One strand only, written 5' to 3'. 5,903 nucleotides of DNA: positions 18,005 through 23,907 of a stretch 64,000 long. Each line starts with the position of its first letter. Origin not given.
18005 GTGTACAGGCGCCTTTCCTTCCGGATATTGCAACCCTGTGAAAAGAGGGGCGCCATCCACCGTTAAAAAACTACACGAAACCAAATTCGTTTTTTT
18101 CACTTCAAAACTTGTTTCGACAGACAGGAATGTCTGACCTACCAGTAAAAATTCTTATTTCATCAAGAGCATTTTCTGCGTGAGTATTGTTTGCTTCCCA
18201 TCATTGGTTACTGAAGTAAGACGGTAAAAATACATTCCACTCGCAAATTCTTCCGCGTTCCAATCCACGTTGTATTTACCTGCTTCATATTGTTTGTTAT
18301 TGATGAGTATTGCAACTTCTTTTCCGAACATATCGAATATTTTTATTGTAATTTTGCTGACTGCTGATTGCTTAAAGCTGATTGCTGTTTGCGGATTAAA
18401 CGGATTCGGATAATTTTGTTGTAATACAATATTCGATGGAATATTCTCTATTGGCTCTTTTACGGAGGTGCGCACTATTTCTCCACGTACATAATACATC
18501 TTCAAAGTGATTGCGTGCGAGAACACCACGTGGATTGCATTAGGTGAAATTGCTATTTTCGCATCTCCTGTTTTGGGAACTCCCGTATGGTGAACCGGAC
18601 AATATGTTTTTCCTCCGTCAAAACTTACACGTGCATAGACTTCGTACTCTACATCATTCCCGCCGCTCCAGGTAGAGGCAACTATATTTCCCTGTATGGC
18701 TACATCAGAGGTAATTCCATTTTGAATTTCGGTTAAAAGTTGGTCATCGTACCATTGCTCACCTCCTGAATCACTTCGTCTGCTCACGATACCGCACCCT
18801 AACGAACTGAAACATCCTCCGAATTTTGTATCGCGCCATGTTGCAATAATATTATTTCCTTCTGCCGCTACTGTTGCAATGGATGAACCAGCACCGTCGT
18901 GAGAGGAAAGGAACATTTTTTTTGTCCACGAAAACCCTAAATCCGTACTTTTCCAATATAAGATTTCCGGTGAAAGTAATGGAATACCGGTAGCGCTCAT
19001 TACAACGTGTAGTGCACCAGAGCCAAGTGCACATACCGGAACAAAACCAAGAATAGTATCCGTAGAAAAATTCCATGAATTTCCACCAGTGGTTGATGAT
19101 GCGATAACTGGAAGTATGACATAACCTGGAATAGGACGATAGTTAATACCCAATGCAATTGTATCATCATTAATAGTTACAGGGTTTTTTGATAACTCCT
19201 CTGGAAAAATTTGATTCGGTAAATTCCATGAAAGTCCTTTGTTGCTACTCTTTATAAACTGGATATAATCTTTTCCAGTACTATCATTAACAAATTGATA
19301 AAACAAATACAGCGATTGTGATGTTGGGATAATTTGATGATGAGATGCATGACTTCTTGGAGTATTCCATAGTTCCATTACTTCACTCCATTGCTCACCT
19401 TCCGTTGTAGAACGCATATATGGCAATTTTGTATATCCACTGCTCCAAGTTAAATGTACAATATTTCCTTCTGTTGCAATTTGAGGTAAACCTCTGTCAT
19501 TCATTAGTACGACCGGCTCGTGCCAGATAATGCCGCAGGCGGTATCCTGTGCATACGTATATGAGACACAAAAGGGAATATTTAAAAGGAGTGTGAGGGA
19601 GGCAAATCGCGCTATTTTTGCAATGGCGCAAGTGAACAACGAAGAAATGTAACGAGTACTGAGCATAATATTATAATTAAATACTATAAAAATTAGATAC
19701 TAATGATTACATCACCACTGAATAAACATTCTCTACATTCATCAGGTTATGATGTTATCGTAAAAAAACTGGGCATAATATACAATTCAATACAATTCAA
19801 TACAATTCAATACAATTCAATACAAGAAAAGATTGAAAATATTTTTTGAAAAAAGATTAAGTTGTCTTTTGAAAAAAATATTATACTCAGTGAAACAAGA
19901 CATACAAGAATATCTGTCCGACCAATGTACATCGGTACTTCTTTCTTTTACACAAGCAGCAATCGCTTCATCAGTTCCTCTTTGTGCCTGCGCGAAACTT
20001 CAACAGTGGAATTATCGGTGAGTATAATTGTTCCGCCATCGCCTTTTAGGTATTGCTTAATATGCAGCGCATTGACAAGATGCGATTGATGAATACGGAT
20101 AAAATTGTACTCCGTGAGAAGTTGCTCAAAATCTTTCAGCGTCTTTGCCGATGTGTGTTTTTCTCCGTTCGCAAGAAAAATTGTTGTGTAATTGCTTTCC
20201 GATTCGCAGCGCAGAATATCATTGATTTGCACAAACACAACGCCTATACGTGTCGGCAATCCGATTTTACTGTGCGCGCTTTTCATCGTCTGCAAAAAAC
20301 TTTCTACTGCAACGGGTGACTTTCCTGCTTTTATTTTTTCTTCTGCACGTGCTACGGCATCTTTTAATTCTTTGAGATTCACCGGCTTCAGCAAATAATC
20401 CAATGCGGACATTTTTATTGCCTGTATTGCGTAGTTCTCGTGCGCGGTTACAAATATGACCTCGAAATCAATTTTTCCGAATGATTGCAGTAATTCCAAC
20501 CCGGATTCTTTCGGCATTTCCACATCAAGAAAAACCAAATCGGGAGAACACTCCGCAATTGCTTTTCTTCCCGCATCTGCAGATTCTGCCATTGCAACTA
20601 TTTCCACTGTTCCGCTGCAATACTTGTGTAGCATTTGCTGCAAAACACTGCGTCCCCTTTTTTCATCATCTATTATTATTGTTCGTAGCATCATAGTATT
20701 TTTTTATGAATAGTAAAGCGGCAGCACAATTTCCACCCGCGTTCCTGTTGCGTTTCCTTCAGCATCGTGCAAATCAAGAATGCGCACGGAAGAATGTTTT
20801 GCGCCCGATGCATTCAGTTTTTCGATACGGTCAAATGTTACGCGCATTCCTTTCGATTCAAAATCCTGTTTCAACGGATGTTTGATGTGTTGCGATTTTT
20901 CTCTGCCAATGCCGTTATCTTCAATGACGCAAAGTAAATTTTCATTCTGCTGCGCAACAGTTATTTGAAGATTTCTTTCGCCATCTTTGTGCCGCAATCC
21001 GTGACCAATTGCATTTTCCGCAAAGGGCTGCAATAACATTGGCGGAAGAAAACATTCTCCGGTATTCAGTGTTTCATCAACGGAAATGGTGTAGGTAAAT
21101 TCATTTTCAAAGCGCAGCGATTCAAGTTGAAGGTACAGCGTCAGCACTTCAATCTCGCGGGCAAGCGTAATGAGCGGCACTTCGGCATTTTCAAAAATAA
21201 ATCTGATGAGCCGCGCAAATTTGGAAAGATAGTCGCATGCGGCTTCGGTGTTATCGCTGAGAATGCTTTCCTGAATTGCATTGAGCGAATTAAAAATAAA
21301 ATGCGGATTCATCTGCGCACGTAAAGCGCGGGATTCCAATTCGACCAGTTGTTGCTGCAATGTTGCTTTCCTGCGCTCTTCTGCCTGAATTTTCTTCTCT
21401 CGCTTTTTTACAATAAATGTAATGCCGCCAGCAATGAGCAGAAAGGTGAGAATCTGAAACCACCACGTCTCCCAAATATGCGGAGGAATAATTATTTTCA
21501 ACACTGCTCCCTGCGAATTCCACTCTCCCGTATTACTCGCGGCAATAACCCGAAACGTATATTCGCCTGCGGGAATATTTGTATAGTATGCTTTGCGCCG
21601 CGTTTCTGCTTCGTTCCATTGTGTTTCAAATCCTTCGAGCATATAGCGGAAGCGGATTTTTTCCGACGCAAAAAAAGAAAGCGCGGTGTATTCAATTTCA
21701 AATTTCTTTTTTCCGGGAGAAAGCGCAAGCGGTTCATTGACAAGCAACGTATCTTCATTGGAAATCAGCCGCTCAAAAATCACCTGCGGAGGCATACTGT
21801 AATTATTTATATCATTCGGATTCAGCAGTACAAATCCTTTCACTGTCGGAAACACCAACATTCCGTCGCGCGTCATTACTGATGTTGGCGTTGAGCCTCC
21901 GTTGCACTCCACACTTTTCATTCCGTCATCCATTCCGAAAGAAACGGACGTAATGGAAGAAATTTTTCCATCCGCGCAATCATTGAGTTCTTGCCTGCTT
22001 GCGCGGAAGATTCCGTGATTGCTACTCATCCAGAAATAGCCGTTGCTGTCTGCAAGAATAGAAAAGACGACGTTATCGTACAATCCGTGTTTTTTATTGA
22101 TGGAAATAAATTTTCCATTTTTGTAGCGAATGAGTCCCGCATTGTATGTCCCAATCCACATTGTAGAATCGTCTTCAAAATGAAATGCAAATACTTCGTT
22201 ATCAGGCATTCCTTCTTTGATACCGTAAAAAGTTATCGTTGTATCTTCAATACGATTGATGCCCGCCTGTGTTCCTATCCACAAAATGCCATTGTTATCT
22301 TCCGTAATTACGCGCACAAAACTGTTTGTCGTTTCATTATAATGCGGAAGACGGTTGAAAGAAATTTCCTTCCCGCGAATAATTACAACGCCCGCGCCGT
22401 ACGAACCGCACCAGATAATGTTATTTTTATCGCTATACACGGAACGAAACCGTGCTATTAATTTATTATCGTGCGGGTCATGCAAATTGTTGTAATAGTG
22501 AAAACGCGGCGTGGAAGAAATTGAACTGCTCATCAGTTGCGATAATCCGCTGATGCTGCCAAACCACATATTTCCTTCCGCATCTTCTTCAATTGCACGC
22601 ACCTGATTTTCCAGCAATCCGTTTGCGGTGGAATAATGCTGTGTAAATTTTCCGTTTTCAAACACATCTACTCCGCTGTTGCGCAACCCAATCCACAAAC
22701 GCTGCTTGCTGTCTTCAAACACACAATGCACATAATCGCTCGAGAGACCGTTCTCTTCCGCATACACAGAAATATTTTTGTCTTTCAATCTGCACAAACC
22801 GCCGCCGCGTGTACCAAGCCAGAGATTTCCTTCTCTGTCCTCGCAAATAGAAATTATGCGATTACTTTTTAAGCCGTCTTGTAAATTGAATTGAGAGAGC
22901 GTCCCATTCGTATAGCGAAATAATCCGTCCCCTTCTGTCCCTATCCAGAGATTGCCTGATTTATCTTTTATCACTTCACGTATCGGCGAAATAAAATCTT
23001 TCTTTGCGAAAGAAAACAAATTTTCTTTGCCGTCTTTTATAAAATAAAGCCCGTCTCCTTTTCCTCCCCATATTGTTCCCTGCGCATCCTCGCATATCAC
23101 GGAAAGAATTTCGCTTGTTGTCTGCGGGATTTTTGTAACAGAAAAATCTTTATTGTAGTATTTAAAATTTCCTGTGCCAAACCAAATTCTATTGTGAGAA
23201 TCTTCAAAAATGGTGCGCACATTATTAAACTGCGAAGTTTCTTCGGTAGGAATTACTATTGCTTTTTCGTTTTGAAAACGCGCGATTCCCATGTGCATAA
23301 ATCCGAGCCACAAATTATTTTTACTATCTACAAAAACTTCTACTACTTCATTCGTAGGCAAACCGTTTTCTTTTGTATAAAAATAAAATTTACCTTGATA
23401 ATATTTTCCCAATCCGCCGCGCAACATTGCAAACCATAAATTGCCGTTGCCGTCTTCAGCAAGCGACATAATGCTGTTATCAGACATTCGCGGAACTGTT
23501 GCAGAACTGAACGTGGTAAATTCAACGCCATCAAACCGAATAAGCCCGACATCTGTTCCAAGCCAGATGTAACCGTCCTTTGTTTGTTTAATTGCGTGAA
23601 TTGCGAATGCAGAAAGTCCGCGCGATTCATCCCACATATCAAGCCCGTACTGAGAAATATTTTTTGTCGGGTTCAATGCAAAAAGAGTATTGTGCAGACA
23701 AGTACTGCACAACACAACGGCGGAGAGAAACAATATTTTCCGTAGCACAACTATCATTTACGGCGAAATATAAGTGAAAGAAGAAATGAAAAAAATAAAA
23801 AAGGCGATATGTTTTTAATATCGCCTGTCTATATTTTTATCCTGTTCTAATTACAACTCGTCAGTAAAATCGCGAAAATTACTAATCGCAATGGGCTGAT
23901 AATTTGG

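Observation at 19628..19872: Non-coding upstream block far better conserved than the genes it precedes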

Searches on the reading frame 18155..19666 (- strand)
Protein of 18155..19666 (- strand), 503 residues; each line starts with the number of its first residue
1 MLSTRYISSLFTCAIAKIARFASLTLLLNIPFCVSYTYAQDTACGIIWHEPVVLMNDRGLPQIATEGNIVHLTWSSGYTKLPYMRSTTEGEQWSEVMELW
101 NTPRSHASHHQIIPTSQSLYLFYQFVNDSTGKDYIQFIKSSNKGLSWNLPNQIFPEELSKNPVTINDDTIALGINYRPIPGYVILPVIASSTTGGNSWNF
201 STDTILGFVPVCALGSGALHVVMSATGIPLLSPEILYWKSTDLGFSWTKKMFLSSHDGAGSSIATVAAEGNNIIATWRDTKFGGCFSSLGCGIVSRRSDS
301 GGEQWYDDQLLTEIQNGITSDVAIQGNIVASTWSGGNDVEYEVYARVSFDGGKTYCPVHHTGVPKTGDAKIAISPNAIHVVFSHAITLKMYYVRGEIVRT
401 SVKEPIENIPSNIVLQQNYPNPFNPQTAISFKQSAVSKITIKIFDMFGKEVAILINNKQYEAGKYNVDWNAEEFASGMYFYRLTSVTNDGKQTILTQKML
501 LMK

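Call 8: search_protein_families(library=pfam, proteins=[window:18155-19666:-], max_evalue=0.01)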
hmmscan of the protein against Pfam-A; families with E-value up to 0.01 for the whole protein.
window:18155-19666:- (503 aa): 2 families
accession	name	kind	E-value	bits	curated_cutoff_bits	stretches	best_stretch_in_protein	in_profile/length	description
PF18962.6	Por_Secre_tail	-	2.9e-11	43.9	27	1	419-489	2-68/75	Secretion system C-terminal sorting domain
PF13585.12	CHU_C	-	8.3e-05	23.1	27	1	435-492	25-78/86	CHU_C Type IX secretion signal domain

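Call 16: find_homologous_proteins(query=window:18155-19666:-)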
Query window:18155-19666:- (503 aa): 1806 proteins with E <= 0.001 among 8000 candidates; the best 120 are listed.
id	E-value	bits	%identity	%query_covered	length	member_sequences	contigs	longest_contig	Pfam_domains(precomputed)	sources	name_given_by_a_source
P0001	0.0e+0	1160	100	100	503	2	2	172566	PF18962.8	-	-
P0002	7.5e-180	617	57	95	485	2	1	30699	PF18962.8,PF13088.13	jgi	-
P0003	6.0e-138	479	48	99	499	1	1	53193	PF18962.8,PF13088.13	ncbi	-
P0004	4.9e-106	374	42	95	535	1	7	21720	PF18962.8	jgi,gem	jgi:hypothetical protein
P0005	1.1e-101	359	41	95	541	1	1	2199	PF18962.8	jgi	jgi:hypothetical protein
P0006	8.4e-87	310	38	100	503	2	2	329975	PF18962.8,PF13088.13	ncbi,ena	ncbi:MAG: exo-alpha-sialidase [Bacteroidota bacterium]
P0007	3.1e-63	232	32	97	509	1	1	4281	PF18962.8,PF24316.2,PF02012.27,PF13088.13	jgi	jgi:hypothetical protein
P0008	4.9e-62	228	34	92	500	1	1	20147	PF18962.8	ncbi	-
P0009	3.2e-60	222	33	99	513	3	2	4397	PF18962.8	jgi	jgi:hypothetical protein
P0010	8.4e-59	218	32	91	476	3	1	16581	PF18962.8,PF13088.13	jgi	jgi:hypothetical protein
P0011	1.3e-54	204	33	97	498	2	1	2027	PF18962.8,PF02012.27,PF13088.13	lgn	-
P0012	1.5e-52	197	30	63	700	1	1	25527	PF15780.12,PF18962.8,PF12371.15,PF02012.27,PF22544.3,PF13088.13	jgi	jgi:hypothetical protein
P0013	1.8e-51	194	29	95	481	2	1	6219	PF18962.8,PF02012.27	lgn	-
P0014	3.0e-50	190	28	84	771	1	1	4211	PF18962.8,PF13088.13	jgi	jgi:hypothetical protein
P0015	8.2e-35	139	28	93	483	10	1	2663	PF18962.8,PF13088.13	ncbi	-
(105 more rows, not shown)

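Call 17: find_encoding_contigs(protein=P0002, flank=10000, max_places=3)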
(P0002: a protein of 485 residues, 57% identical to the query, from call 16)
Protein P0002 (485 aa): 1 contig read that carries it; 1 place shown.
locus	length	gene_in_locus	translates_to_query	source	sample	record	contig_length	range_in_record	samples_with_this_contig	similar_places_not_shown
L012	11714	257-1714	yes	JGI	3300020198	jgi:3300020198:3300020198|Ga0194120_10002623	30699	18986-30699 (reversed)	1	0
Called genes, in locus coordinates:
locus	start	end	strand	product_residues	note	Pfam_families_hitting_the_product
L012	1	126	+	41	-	?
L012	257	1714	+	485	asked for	PF13088:BNR_2 (faint), PF18962:Por_Secre_tail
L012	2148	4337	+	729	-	PF13328:HD_4, PF01966:HD, PF04607:RelA_SpoT, PF02824:TGS, PF28438:RelA_RIS, PF13291:ACT_4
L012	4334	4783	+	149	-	PF03652:RuvX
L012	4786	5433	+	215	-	PF04326:SLFN_AlbA_2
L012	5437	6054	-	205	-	PF00588:SpoU_methylase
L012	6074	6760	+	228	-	PF13189:Cytidylate_kin2, PF02224:Cytidylate_kin, PF13207:AAA_17 (faint)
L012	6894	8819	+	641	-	PF00575:S1, PF13509:S1_2 (faint), PF21710:Spt6_S1 (faint), PF00575:S1 (weak), PF17092:PCB_OB (faint), PF00575:S1, PF23459:S1_RRP5, PF00575:S1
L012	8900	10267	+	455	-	PF00919:UPF0004, PF04055:Radical_SAM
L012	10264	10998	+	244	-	-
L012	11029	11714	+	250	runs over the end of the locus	PF01416:PseudoU_synth_1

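Call 18: find_encoding_contigs(protein=P0003, flank=10000, max_places=3)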
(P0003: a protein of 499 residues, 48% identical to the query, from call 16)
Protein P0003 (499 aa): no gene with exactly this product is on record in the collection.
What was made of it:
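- Tried and rejected: P0003 is not on record (call 18).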

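Call 20: find_encoding_contigs(protein=P0004, flank=10000, max_places=4)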
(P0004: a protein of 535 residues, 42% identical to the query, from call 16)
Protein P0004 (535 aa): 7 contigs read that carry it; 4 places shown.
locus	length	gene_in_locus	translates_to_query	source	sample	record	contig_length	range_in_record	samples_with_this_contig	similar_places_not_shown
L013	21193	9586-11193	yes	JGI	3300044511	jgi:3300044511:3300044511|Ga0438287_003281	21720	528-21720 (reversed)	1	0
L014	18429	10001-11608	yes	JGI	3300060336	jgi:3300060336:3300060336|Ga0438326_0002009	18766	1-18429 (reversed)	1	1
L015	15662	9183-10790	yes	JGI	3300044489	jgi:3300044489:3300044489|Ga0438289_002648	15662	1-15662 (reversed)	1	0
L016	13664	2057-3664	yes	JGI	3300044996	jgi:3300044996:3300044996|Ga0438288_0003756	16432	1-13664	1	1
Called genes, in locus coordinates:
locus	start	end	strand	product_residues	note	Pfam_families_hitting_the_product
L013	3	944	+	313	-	?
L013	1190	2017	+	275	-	PF15902:Sortilin-Vps10 (weak)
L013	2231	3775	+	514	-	PF13088:BNR_2 (faint), PF18962:Por_Secre_tail, PF13860:FlgD_ig (weak)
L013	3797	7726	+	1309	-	PF25852:DUF6242_C (faint), PF02012:BNR (faint), PF15902:Sortilin-Vps10 (faint), PF05048:NosD, PF13229:Beta_helix, PF18962:Por_Secre_tail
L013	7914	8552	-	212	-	-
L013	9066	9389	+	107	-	-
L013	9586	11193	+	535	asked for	PF18962:Por_Secre_tail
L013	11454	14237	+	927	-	PF15902:Sortilin-Vps10 (faint), PF18962:Por_Secre_tail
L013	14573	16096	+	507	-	PF13088:BNR_2 (weak), PF18962:Por_Secre_tail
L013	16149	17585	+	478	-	PF13360:PQQ_2 (faint), PF13860:FlgD_ig (faint), PF13585:CHU_C (faint), PF18962:Por_Secre_tail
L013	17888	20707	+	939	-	PF15902:Sortilin-Vps10 (faint), PF13585:CHU_C (faint), PF18962:Por_Secre_tail (weak)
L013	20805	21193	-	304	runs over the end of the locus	?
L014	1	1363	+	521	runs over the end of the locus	PF13088:BNR_2, PF02012:BNR (faint), PF13088:BNR_2 (weak), PF18962:Por_Secre_tail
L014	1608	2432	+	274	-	PF15902:Sortilin-Vps10 (weak)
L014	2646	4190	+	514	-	PF13088:BNR_2 (faint), PF18962:Por_Secre_tail, PF13860:FlgD_ig (weak)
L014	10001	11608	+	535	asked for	PF18962:Por_Secre_tail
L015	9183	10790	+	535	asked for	PF18962:Por_Secre_tail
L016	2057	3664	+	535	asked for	PF18962:Por_Secre_tail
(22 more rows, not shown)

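Call 21: find_encoding_contigs(protein=P0006, flank=10000, max_places=3)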
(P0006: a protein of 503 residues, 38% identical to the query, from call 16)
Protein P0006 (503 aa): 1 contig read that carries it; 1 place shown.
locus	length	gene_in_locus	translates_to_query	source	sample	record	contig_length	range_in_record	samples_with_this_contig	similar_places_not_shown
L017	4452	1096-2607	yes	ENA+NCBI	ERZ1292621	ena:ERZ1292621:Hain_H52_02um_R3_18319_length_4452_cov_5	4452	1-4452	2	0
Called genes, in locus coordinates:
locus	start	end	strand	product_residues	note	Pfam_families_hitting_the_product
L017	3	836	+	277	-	PF00574:CLP_protease (weak), PF25145:NfeD1b_N (weak), PF01343:Peptidase_S49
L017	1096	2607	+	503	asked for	PF13088:BNR_2, PF18962:Por_Secre_tail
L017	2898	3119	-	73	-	-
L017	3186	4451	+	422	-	?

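Call 27: find_encoding_contigs(protein=P0001, flank=10000, max_places=6)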
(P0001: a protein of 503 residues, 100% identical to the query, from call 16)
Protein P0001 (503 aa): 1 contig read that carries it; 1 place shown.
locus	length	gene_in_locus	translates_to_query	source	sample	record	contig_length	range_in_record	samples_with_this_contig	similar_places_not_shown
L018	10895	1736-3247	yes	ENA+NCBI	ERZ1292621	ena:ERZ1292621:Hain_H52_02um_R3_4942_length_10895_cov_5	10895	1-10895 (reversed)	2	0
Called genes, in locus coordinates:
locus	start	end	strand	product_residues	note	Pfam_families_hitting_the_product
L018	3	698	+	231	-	PF06580:His_kinase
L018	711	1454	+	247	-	PF00072:Response_reg, PF04397:LytTR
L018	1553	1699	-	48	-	-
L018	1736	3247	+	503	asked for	PF18962:Por_Secre_tail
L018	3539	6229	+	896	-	PF15902:Sortilin-Vps10, PF18962:Por_Secre_tail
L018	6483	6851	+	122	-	PF00072:Response_reg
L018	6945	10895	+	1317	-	PF17210:SdrD_B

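Call 41: find_encoding_contigs(protein=P0009, flank=10000, max_places=4)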
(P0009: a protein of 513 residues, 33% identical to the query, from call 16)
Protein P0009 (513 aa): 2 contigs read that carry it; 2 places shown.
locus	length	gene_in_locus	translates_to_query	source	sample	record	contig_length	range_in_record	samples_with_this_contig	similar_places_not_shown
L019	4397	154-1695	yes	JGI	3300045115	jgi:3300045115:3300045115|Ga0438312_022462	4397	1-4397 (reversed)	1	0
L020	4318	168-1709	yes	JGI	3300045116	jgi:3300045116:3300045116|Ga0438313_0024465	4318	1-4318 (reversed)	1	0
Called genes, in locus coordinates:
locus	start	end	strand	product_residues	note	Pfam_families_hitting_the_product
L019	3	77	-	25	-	?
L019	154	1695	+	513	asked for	PF18962:Por_Secre_tail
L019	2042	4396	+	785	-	?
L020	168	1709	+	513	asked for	PF18962:Por_Secre_tail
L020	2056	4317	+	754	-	?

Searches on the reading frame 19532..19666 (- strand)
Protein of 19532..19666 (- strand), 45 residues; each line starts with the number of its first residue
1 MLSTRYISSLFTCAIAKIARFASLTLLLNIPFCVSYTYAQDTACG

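Call 69: find_homologous_proteins(query=window:19532-19666:-, max_evalue=10)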
Query seq(45 aa): no candidate shares three 5-residue words with the query. No homologue found.
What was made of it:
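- Tried and rejected: The word-index protein search with the 45-aa N-terminus failed for technical reasons (call 69).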

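Call 76: search_protein_representatives(protein=window:19532-19666:-)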
Query: 45 residues. Proteins with E-value up to 0.001 (for the whole library): 1; up to 1e-10: 1; up to 1e-30: 0. The best 1 are listed.
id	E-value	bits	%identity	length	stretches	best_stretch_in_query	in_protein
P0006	5.2e-16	72.2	87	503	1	1-45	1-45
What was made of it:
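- Tried and rejected: The exhaustive search of 1.84 billion representatives found only P0006 (call 76), so the long signal peptide is not shared with other protein families.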

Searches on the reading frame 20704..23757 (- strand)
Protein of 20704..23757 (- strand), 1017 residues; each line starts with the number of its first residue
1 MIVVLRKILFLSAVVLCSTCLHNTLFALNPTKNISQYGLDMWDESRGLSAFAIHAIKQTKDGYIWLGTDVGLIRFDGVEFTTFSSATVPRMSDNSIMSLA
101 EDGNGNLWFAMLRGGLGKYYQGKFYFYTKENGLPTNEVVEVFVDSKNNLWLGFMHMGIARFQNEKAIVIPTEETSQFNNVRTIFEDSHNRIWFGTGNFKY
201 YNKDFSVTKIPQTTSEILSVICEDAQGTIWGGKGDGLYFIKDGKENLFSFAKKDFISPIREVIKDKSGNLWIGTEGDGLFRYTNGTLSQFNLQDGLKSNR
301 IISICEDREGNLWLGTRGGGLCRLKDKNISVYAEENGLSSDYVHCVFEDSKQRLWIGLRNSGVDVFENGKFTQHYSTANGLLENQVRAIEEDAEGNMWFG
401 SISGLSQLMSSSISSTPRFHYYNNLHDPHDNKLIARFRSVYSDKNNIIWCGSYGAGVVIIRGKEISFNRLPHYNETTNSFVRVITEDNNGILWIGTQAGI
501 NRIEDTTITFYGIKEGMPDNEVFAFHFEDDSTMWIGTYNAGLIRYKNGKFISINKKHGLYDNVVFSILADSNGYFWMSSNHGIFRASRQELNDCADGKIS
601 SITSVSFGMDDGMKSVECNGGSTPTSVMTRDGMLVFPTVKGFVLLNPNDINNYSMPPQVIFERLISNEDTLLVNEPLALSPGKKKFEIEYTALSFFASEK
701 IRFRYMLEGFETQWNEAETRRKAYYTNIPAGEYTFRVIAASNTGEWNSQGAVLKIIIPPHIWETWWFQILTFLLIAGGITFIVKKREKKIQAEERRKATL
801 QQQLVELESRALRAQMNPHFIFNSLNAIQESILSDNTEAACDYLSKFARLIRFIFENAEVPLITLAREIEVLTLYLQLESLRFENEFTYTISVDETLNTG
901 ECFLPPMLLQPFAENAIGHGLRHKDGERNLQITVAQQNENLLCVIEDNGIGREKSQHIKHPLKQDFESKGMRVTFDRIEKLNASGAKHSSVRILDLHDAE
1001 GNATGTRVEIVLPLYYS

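Call 8: search_protein_families(library=pfam, proteins=[window:20704-23757:-], max_evalue=0.01)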
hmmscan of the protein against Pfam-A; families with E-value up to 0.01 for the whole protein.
window:20704-23757:- (1017 aa): 6 families
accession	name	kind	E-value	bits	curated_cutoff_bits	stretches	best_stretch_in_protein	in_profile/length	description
PF07494.17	Reg_prop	-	1.8e-58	187.4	20.4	6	295-318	1-24/24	Two component regulator propeller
PF06580.19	His_kinase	-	1.3e-20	73.9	25.2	1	808-887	2-81/81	Histidine kinase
PF07495.19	Y_Y_Y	-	1.9e-15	57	26.6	1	696-757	3-64/65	Y_Y_Y domain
PF02518.31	HATPase_c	-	0.00022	22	26.4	1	911-1014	8-109/111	Histidine kinase-, DNA gyrase B-, and HSP90-like ATPase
PF23748.1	Beta-prop_LRRK2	-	0.00039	20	26.9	0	296-322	271-297/359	LRRK2 beta propeller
PF09380.16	FERM_C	-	0.0082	17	23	0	146-170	4-26/93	FERM C-terminal PH-like domain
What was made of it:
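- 19948..23757 (-): Two-component system directly upstream of copy B: a Reg_prop/Y_Y_Y/LytS-type histidine kinase (20704-23757) and a LytTR response regulator (19948-20694). It is a candidate regulator, but its link to the block is unproven. Pfam (call 8).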
